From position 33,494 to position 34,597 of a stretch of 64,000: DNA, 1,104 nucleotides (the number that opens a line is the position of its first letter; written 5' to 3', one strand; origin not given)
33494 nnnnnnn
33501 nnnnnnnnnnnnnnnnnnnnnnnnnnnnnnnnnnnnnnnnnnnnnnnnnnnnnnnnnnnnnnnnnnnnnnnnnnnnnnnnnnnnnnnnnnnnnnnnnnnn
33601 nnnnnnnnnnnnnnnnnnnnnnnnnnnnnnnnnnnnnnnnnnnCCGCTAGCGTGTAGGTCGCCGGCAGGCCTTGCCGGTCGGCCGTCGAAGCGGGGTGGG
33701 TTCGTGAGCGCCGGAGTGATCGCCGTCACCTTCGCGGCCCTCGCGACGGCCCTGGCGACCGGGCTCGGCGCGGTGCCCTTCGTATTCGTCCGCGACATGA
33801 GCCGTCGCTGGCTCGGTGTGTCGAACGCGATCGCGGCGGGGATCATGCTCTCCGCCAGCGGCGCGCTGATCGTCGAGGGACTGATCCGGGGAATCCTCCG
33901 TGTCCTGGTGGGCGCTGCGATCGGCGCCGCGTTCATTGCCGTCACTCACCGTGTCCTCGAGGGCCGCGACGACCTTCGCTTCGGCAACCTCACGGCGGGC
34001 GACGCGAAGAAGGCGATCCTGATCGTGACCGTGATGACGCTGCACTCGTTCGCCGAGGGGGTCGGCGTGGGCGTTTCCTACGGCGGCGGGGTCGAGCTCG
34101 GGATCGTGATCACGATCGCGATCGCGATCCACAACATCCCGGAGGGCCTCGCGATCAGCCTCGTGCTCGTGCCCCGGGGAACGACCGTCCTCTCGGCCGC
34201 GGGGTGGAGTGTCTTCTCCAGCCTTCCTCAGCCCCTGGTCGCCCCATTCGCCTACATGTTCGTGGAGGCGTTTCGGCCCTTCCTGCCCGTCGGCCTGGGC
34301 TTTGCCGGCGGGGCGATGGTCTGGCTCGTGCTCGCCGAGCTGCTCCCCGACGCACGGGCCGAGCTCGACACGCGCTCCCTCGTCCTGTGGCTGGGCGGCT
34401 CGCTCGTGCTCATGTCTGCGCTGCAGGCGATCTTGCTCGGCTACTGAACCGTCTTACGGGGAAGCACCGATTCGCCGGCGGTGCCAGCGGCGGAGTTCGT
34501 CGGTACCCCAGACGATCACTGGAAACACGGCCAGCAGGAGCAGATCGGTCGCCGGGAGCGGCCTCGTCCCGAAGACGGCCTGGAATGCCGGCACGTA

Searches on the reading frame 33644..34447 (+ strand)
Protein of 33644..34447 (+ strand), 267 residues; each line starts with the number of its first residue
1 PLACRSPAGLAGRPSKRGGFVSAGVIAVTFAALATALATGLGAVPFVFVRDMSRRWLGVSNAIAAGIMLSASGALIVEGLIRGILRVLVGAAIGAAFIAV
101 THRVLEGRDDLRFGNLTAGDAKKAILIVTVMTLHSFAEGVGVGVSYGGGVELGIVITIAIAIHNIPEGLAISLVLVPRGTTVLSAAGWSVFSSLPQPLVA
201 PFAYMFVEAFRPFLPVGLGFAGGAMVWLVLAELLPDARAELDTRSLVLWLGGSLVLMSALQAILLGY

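Call 67: search_protein_families(library=pfam, proteins=[window:33644-34447:+], max_evalue=0.00001)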
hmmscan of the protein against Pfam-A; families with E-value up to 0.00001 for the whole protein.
window:33644-34447:+ (267 aa): 1 family
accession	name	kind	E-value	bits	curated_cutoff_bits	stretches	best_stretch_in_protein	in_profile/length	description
PF02535.28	Zip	-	6.9e-12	45.7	35.1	1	124-198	178-250/323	ZIP Zinc transporter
